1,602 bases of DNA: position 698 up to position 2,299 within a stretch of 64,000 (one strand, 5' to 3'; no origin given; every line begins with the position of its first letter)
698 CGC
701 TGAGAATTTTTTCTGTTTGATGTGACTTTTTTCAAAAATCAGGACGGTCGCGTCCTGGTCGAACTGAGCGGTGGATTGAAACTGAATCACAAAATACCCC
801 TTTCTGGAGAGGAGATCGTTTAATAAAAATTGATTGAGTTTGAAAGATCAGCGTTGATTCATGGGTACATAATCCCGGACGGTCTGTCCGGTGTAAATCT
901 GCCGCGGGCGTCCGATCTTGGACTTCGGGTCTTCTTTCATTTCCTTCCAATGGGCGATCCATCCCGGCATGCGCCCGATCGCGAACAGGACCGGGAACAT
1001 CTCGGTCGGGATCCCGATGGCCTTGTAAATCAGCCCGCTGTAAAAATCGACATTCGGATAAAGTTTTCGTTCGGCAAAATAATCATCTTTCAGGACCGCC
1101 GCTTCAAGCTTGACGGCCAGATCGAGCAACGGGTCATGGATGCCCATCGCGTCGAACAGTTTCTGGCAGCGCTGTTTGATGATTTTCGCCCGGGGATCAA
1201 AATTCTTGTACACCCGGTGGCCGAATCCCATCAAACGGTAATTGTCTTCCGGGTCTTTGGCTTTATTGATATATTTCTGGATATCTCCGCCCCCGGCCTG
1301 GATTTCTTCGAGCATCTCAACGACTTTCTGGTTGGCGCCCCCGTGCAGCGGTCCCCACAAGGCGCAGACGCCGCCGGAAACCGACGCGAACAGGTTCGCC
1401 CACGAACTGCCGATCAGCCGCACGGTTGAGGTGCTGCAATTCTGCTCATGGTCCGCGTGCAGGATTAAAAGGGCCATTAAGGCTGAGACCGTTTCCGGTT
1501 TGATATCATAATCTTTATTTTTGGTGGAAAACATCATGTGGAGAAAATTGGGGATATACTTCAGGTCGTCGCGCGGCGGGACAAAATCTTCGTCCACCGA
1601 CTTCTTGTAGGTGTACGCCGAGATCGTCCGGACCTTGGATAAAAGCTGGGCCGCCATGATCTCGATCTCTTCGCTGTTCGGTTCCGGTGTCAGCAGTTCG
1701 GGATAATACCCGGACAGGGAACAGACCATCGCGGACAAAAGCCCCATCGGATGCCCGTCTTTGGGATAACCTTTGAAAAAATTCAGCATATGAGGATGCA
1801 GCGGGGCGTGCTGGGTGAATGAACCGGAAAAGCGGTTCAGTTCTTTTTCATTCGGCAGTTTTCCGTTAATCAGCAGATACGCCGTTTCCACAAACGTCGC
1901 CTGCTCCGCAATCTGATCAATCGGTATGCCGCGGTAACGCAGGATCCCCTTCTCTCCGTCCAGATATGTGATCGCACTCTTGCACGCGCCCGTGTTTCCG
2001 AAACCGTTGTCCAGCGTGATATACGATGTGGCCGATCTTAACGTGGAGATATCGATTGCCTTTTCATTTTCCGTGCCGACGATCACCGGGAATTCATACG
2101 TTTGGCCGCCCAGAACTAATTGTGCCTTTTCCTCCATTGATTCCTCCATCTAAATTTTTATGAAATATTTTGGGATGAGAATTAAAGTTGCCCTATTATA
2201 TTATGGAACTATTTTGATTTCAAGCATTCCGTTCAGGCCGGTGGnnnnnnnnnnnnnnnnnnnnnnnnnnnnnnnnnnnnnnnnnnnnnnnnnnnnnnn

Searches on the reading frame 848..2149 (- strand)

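Call 64: search_protein_families(library=pfam, proteins=[window:848-2149:-], max_evalue=0.00001)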
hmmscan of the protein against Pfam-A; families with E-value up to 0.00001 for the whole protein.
window:848-2149:- (433 aa): 1 family
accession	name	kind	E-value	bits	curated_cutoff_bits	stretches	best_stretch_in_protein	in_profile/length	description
PF00285.26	Citrate_synt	-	3e-133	444.7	27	1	49-416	1-357/357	Citrate synthase, C-terminal domain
